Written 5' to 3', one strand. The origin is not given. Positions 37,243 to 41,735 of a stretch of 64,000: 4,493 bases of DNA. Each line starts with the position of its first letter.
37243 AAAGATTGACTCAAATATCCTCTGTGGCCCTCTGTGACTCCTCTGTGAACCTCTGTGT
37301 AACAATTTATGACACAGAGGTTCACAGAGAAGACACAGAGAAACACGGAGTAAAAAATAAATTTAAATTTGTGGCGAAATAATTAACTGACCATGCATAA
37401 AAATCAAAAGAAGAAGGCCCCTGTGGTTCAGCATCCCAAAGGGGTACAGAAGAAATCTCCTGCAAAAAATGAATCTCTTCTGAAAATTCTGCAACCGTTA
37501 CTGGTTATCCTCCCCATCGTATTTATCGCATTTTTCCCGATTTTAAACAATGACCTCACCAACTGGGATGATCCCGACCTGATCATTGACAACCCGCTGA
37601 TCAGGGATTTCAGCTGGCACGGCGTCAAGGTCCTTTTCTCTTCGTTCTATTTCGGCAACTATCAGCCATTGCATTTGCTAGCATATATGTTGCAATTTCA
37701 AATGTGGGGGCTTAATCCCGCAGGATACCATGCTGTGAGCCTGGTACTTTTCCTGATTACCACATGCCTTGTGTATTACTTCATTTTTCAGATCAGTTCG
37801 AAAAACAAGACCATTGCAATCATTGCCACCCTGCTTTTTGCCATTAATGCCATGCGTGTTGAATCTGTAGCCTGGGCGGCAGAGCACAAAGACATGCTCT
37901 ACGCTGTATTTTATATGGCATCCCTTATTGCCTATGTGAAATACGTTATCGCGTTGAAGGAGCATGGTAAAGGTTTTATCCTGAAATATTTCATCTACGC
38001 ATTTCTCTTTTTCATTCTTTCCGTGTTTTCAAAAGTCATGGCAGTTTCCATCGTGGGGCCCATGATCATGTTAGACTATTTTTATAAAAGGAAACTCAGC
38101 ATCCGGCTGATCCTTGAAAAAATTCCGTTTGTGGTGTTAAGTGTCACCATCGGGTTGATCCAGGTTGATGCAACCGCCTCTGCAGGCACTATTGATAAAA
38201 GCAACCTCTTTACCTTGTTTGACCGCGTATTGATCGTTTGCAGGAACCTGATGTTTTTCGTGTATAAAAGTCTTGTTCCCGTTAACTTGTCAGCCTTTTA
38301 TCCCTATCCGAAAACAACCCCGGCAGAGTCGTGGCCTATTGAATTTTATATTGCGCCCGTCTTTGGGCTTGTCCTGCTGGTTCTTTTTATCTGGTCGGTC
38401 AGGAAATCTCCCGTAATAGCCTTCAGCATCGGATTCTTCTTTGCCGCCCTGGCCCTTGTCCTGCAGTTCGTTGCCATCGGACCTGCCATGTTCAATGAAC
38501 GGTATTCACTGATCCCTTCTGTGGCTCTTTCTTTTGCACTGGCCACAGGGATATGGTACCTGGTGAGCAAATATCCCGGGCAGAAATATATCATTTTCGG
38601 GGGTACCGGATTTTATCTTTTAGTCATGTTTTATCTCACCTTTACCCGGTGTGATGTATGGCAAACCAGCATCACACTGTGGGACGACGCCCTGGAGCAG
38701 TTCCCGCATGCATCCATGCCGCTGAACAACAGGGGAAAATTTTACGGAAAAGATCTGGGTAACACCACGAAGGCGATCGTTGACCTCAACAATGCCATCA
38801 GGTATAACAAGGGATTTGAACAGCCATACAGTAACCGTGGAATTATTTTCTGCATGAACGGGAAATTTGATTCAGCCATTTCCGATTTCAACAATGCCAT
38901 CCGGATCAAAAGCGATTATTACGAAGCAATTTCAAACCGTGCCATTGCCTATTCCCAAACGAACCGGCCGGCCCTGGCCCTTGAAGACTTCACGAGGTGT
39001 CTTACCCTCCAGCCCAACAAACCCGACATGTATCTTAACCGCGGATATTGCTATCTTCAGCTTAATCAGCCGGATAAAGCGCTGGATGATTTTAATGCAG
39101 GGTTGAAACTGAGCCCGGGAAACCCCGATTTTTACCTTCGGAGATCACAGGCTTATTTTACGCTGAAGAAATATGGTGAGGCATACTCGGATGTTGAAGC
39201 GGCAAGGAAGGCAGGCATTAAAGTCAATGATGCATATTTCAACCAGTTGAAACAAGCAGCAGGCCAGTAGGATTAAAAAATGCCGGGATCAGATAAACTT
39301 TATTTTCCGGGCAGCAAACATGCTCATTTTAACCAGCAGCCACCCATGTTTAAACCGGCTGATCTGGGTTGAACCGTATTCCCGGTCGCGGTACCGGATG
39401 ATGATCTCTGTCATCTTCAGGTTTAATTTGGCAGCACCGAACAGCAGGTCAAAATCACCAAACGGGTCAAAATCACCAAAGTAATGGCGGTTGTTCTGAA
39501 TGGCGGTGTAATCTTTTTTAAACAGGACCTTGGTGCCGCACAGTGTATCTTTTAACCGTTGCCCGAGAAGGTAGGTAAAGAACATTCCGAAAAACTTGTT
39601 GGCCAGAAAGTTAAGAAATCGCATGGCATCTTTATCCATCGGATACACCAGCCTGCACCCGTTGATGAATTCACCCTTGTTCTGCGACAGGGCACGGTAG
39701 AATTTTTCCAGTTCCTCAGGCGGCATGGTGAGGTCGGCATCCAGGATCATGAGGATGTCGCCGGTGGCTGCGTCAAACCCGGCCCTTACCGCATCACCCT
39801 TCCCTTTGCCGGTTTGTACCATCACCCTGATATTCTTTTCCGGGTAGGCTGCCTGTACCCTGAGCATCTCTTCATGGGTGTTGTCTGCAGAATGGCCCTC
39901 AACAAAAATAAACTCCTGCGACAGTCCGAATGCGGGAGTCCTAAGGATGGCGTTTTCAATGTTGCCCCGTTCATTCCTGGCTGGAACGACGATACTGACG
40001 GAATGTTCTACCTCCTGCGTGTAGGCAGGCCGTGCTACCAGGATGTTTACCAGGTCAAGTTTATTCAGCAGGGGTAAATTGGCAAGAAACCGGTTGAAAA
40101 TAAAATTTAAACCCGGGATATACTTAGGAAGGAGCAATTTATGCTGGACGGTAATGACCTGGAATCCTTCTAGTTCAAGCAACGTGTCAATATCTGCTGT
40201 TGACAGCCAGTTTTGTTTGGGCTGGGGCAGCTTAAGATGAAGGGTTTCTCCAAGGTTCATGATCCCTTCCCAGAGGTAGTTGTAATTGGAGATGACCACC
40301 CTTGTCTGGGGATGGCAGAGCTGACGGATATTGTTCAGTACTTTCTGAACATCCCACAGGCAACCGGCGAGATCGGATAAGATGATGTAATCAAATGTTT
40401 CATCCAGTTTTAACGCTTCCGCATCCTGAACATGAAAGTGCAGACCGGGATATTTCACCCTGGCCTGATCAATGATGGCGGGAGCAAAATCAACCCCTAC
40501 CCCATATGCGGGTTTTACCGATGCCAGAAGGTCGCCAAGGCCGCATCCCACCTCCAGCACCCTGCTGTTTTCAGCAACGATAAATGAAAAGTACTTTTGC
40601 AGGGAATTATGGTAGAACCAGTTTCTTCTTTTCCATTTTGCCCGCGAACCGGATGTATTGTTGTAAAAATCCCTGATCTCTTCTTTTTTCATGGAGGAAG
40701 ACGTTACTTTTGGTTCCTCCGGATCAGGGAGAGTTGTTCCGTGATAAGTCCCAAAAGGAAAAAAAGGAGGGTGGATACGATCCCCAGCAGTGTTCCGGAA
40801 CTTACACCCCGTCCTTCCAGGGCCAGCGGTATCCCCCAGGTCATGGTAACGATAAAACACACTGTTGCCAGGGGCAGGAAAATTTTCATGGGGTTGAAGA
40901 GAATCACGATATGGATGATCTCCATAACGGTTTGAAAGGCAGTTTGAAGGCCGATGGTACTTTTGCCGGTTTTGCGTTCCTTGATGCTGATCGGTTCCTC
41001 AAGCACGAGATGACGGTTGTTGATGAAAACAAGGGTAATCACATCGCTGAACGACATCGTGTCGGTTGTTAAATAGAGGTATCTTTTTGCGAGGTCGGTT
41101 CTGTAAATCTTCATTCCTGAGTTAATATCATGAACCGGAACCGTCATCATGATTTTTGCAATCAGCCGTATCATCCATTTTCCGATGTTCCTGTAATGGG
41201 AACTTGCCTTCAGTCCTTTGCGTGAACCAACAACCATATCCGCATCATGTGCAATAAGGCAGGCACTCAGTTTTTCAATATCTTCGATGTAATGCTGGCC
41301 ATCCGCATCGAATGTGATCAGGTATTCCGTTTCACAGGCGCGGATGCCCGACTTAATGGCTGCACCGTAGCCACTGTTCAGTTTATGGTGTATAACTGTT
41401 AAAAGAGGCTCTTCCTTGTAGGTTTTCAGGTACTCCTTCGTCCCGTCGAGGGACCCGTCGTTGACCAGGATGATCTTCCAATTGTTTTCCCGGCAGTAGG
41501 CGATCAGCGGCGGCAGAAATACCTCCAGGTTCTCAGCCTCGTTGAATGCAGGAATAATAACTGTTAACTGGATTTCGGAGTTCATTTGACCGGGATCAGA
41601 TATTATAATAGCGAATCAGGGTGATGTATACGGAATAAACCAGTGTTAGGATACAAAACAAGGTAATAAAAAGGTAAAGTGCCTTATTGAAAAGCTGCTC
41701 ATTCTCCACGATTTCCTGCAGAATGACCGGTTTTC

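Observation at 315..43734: ~43-kb glycan super-locus built on five GT-C-like membrane enzymes and four polyprenyl-P-sugar-synthase-like GT2s, with no recognisable Wzx/Wzy/ABC exporter or initiating PGT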

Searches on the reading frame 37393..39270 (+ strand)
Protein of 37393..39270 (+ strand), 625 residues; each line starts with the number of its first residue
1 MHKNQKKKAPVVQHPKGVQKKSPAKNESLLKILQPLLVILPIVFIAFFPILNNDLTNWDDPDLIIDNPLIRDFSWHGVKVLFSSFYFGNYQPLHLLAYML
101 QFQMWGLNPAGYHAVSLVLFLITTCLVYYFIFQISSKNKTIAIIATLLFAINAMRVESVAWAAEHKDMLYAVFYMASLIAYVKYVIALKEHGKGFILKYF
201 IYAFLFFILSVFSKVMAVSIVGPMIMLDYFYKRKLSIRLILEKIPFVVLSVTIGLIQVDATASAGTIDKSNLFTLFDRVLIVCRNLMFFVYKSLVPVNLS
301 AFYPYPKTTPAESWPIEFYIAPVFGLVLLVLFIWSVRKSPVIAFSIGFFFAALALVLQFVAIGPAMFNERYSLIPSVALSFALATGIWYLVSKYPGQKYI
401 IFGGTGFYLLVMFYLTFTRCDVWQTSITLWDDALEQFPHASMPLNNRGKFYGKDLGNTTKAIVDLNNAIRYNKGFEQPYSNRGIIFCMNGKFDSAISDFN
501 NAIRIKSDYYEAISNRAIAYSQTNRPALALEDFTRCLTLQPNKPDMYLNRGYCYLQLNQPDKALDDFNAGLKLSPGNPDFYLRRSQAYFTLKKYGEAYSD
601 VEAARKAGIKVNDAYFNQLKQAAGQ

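Call 5: search_protein_families(library=pfam, proteins=[window:37393-39270:+])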
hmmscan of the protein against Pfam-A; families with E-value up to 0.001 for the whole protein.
window:37393-39270:+ (625 aa): 12 families
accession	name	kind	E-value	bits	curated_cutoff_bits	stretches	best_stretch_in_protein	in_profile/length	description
PF00515.34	TPR_1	-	2.8e-25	87.5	27.8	3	545-577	2-34/34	Tetratricopeptide repeat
PF07719.23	TPR_2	-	5.9e-22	76.4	27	1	547-577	4-34/34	Tetratricopeptide repeat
PF13414.12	TPR_11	-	8.9e-18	64.1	26.8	2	551-590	1-40/42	TPR repeat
PF13181.12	TPR_8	-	1.9e-17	62.3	25.7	1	545-576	2-33/34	Tetratricopeptide repeat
PF13431.12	TPR_17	-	2.5e-13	49.6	24.4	1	533-564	2-33/34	Tetratricopeptide repeat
PF13371.12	TPR_9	-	6.9e-12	45.7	35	2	535-585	20-70/73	Tetratricopeptide repeat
PF14559.12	TPR_19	-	8.4e-11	42.5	25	0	525-564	6-45/68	Tetratricopeptide repeat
PF13432.12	TPR_16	-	1e-10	42.3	32.7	1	516-578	3-65/65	Tetratricopeptide repeat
PF13428.12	TPR_14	-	6e-08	33.1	23.5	1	544-586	1-43/44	Tetratricopeptide repeat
PF13424.12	TPR_12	-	7.7e-08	32.9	30.1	0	479-540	6-75/77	Tetratricopeptide repeat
PF25575.1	TPR_BSK1_C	-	8e-05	23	42.2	0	529-570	61-103/118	Serine/threonine-protein kinase BSK1-like, TPR repeats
PF13174.12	TPR_6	-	0.00021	22.2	26.3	0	547-568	3-24/33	Tetratricopeptide repeat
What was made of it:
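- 37393..39270 (+): TM-TPR: an 11-TM PMT/TMTC-like GT-C domain with C-terminal TPR repeats. Member of a Bacteroidota-wide family. TPR hits (call 5).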

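Call 8: search_protein_families(library=ncbifam, max_evalue=0.1, proteins=[window:37393-39270:+])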
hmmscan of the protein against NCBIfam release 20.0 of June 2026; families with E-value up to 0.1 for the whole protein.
window:37393-39270:+ (625 aa): 17 families
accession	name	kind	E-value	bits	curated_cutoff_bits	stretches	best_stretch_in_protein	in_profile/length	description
NF008391.2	PRK11189.1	equivalog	1.2e-16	61.1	250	2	434-534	59-157/297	lipoprotein NlpI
TIGR00990.1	3a0801s09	subfamily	2.4e-13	49.6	757.25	2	522-604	343-425/615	mitochondrial import receptor subunit TOM70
NF040959.1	MamA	equivalog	3.4e-12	46.2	200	1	477-604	38-165/204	magnetosome protein MamA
TIGR02521.1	type_IV_pilW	equivalog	1e-11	44.9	154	3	487-547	42-102/234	type IV pilus biogenesis/stability protein PilW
TIGR02917.1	PEP_TPR_lipo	equivalog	1.9e-10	39.3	312.2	1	455-620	342-507/899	XrtA/PEP-CTERM system TPR-repeat protein PrsT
TIGR02552.1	LcrH_SycD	equivalog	4.9e-10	39.3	104.8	2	489-578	31-120/136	SycD/LcrH family type III secretion system chaperone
NF047558.1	TPR_END_plus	domain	7.1e-10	38.7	32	0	515-542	4-31/56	TPR end-of-group domain-containing protein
NF033762.1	social_mot_Tgl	equivalog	5.7e-06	25.8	225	2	439-500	134-194/252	social motility TPR repeat lipoprotein Tgl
NF033758.1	gliding_GltE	equivalog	3.8e-05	22.8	225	1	483-585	229-331/411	adventurous gliding motility TPR repeat lipoprotein GltE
NF052415.1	T3SS_chap_SctY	equivalog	0.0004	20.9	70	0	548-604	10-66/106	type III secretion apparatus assembly chaperone SctY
NF002725.1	PRK02603.1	equivalog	0.00094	19.2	143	1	479-524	75-120/173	photosystem I assembly protein Ycf3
NF047371.1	FlcA_CTERM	equivalog_domain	0.0011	17.5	300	1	466-578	389-507/646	periplasmic flagellar collar protein FlcA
TIGR03939.1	PGA_TPR_OMP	equivalog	0.0016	16.8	366.65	1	490-592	100-202/800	poly-beta-1,6 N-acetyl-D-glucosamine export porin PgaA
NF041522.1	TPR_sll0314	equivalog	0.0045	16.3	225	0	553-602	189-238/275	Sll0314/Alr1548 family TPR repeat-containing protein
NF033920.0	C39_PA2778_fam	equivalog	0.01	15.2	150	0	515-606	161-252/255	PA2778 family cysteine peptidase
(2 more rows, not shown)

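Call 11: search_solved_structures(query=window:37393-39270:+, max_evalue=1)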
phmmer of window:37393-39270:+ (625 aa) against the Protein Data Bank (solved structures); distinct sequences matched with E-value up to 1: 159 (the best 60 are shown).
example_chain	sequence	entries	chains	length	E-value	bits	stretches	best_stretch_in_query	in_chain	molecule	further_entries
9qhb_A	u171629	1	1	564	1.1e-22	83.9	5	426-617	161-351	Engineered tetratricopeptide repeat protein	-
7yeh_B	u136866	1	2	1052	2.2e-21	79.6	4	433-583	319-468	UDP-N-acetylglucosamine--peptide N-acetylglucosaminyltransferase 110 kDa subunit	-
7yea_A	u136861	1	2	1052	2.2e-21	79.6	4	433-583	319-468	UDP-N-acetylglucosamine--peptide N-acetylglucosaminyltransferase 110 kDa subunit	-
7ntf_A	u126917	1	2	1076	2.4e-21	79.4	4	433-583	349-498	Isoform 1 of UDP-N-acetylglucosamine--peptide N-acetylglucosaminyltransferase 110 kDa subu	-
7y4i_A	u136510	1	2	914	1.3e-18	70.5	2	425-566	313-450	Probable UDP-N-acetylglucosamine--peptide N-acetylglucosaminyltransferase SPINDLY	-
8dtf_A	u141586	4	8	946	1.5e-18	70.3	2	425-566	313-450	Probable UDP-N-acetylglucosamine--peptide N-acetylglucosaminyltransferase SPINDLY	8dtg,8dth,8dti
1w3b_A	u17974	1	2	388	9.7e-17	64.2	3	461-578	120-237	UDP-N-ACETYLGLUCOSAMINE--PEPTIDE N-ACETYLGLUCOSAMINYLTRANSFERASE 110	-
9hb4_G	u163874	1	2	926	1.3e-16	63.8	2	529-601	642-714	Sperm-associated antigen 1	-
6eou_A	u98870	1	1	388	2.4e-16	62.9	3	462-577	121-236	UDP-N-acetylglucosamine--peptide N-acetylglucosaminyltransferase 110 kDa subunit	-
8bu0_A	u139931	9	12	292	4.5e-12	48.8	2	476-617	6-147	Consensus tetratricopeptide repeat protein | Crystal structure of an 8-repeat consensus TPR superhelix with Zinc. | Monomer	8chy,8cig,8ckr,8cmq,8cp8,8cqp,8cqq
9pkq_A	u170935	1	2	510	8.3e-12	47.9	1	482-606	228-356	Mitochondrial import receptor subunit TOM70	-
7kdt_A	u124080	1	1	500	9.3e-12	47.8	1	482-606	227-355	Mitochondrial import receptor subunit TOM70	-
3ieg_A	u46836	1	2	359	1.7e-11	46.9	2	489-579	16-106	DnaJ homolog subfamily C member 3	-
9yr4_A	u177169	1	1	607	2.5e-11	46.3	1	482-606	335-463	Mitochondrial import receptor subunit TOM70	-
7dhg_C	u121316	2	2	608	2.5e-11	46.3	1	482-606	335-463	Mitochondrial import receptor subunit TOM70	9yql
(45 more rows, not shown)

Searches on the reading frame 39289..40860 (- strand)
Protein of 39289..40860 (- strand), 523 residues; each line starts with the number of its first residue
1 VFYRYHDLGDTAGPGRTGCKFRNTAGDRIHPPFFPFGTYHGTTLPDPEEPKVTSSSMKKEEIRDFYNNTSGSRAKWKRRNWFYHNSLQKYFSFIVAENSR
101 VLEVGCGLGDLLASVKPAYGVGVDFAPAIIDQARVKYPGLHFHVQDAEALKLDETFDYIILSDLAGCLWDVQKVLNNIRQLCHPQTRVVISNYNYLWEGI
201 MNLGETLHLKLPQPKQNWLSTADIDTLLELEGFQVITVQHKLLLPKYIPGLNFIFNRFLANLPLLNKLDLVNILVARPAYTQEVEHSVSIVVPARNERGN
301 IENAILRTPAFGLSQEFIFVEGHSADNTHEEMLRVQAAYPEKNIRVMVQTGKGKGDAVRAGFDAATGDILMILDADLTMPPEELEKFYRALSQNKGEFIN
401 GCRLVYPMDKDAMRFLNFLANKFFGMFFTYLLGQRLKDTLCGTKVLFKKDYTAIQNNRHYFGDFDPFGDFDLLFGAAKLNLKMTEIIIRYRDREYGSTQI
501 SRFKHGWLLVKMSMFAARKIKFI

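Call 6: search_protein_families(library=pfam, proteins=[window:39289-40860:-])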
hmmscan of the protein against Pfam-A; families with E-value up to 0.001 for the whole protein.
window:39289-40860:- (523 aa): 10 families
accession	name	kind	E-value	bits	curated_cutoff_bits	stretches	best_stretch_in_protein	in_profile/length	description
PF00535.33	Glycos_transf_2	-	3.9e-21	76.2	23.3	1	289-447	1-159/168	Glycosyl transferase family 2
PF13489.12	Methyltransf_23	-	2.5e-13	50.5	27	1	95-237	20-163/164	Methyltransferase domain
PF13847.12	Methyltransf_31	-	8.4e-13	48.7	27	1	97-195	3-114/145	Methyltransferase domain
PF13649.12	Methyltransf_25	-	2.7e-12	47.7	27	1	101-184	1-95/97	Methyltransferase domain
PF08242.18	Methyltransf_12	-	2.1e-10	41.7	30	1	102-186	1-96/98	Methyltransferase domain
PF08241.18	Methyltransf_11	-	8.4e-10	39.6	21.2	1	102-189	1-94/95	Methyltransferase domain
PF13641.12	Glyco_tranf_2_3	-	3.3e-09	37.5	27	1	287-426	2-142/230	Glycosyltransferase like family 2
PF10111.15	Glyco_tranf_2_2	-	1.8e-08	34.7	27.3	1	289-408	1-123/276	Glycosyltransferase like family 2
PF07021.18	MetW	-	3.5e-06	27.2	21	1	94-236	10-154/193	Methionine biosynthesis protein MetW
PF13506.12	Glyco_transf_21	-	0.00014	21.8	21.7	1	360-448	24-110/174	Glycosyl transferase family 21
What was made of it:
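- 39289..40692 (-): Methyltransferase-GT2 fusion. The GT2 half is polyprenyl-P-sugar-synthase-like. Conserved partner of TM-TPR. Pfam, call 6.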

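Call 30: search_protein_families(library=ncbifam, max_evalue=0.00001, proteins=[window:39289-40860:-])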
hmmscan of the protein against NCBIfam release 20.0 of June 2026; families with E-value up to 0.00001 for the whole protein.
window:39289-40860:- (523 aa): 15 families
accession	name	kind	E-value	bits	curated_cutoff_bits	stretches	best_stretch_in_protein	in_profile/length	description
TIGR04182.1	glyco_TIGR04182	equivalog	3.3e-25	89.1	325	1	288-510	2-211/293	S-layer glycoprotein N-glycosyltransferase AglJ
NF007986.1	PRK10714.1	equivalog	4.1e-13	49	529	1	286-500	6-210/316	undecaprenyl-phosphate 4-deoxy-4-formamido-L-arabinose transferase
TIGR04283.1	glyco_like_mftF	equivalog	3.6e-12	46.4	182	1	288-401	1-106/221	TIGR04283 family arsenosugar biosynthesis glycosyltransferase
NF010496.0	PRK13915.1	equivalog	9.2e-12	44.6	262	1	284-380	29-130/307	glucosyl-3-phosphoglycerate synthase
NF041391.1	DPhHxTase_Halo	equivalog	1.1e-10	40.9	375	1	341-507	43-199/213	dolichyl-phosphate hexose transferase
NF047588.1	GlcsyltransPgfSStrep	equivalog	5.1e-10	39.1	500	1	313-460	33-173/308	glycosyltransferase PgfS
TIGR03937.1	PgaC_IcaA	equivalog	9.7e-10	37.9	422.3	1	282-383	41-142/407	poly-beta-1,6-N-acetyl-D-glucosamine synthase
TIGR02081.1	metW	equivalog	5.1e-08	32.7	189.5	1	94-195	10-114/194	methionine biosynthesis protein MetW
TIGR02072.1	BioC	equivalog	8.3e-08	32.3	184.95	1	96-242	33-180/244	malonyl-ACP O-methyltransferase BioC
NF045667.1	MTase_DVU1556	equivalog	9.2e-08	31.8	155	1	95-238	20-165/213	DVU_1556 family methyltransferase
NF041875.1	EPS_EpsD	equivalog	1.5e-07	31.2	370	1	288-399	1-112/325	exopolysaccharide biosynthesis glycosyltransferase EpsD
TIGR03965.1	mycofact_glyco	equivalog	3.9e-07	29.3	280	1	270-397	59-185/467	mycofactocin biosynthesis glycosyltransferase MftF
NF045825.1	FAmtase_mtf2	equivalog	8.2e-07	28.5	400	1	97-190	58-158/248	fatty-acid O-methyltransferase Mtf2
NF047683.1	TeichurnBiosyTuaG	equivalog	6.6e-06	25.9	400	0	284-398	4-118/252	teichuronic acid biosynthesis protein TuaG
TIGR01983.1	UbiG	equivalog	8.9e-06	25.2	102.95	0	97-197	49-158/228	bifunctional 2-polyprenyl-6-hydroxyphenol methylase/3-demethylubiquinol 3-O-methyltransferase UbiG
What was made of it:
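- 39289..40692 (-): NCBIfam AglJ 3.3e-25 and ArnC 4.1e-13 (call 30).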

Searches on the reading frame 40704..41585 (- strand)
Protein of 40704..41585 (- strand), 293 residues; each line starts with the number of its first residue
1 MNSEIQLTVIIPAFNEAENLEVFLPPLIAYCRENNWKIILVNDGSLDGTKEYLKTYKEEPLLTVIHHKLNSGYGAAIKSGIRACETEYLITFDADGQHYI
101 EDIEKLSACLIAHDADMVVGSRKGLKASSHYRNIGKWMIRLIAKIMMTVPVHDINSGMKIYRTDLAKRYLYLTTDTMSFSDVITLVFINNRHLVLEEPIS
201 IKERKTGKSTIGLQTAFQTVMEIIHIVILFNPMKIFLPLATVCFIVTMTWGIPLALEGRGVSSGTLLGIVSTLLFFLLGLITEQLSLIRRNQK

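Call 6: search_protein_families(library=pfam, proteins=[window:40704-41585:-])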
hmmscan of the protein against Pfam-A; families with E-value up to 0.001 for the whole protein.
window:40704-41585:- (293 aa): 2 families
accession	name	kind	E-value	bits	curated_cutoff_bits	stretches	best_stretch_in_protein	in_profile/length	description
PF00535.33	Glycos_transf_2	-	3.6e-29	102.3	23.3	1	8-169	1-167/168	Glycosyl transferase family 2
PF10111.15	Glyco_tranf_2_2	-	8.5e-05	22.6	27.3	1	8-106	1-102/276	Glycosyltransferase like family 2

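Call 30: search_protein_families(library=ncbifam, max_evalue=0.00001, proteins=[window:40704-41585:-])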
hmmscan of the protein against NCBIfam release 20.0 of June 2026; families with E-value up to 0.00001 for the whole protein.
window:40704-41585:- (293 aa): 13 families
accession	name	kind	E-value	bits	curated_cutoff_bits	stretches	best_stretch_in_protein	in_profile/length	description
NF058614.1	PPMAGASynPpgS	equivalog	5.9e-24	84.7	370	1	9-202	4-197/226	polyprenyl-phospho-N-acetylgalactosaminyl synthase PpgS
TIGR04182.1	glyco_TIGR04182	equivalog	6.6e-19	68.4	325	1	7-281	2-278/293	S-layer glycoprotein N-glycosyltransferase AglJ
NF007986.1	PRK10714.1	equivalog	1.8e-17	63.3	529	1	7-245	8-243/316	undecaprenyl-phosphate 4-deoxy-4-formamido-L-arabinose transferase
TIGR03937.1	PgaC_IcaA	equivalog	4.4e-15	55.5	422.3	1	6-96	46-136/407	poly-beta-1,6-N-acetyl-D-glucosamine synthase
NF041391.1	DPhHxTase_Halo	equivalog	1e-14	54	375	1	13-211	3-192/213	dolichyl-phosphate hexose transferase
NF007482.0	PRK10073.1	equivalog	2.2e-13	49.9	423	1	1-116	2-116/334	glycosyltransferase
NF041875.1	EPS_EpsD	equivalog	1.4e-10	41.1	370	1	7-120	1-114/325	exopolysaccharide biosynthesis glycosyltransferase EpsD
NF047588.1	GlcsyltransPgfSStrep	equivalog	2.7e-10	40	500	1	6-250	2-243/308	glycosyltransferase PgfS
TIGR04283.1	glyco_like_mftF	equivalog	4.6e-09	36.2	182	1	7-144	1-130/221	TIGR04283 family arsenosugar biosynthesis glycosyltransferase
NF047683.1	TeichurnBiosyTuaG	equivalog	8e-09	35.5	400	1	4-107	5-108/252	teichuronic acid biosynthesis protein TuaG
TIGR03965.1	mycofact_glyco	equivalog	1.2e-08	34.3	280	1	6-96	75-165/467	mycofactocin biosynthesis glycosyltransferase MftF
TIGR03469.1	HpnB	hypoth_equivalog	2e-08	33.7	379.25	1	6-118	45-168/386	hopene-associated glycosyltransferase HpnB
TIGR03111.1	glyc2_xrt_Gpos1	hypoth_equivalog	6.4e-06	25.2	363.95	0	6-106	50-152/439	TIGR03111 family XrtG-associated glycosyltransferase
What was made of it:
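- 40704..41585 (-): GtrB/ArnC-type GT2 with two C-terminal TM helices. Partner of the DUF2142 protein. NCBIfam PpgS 5.9e-24 and ArnC 1.8e-17 (call 30).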
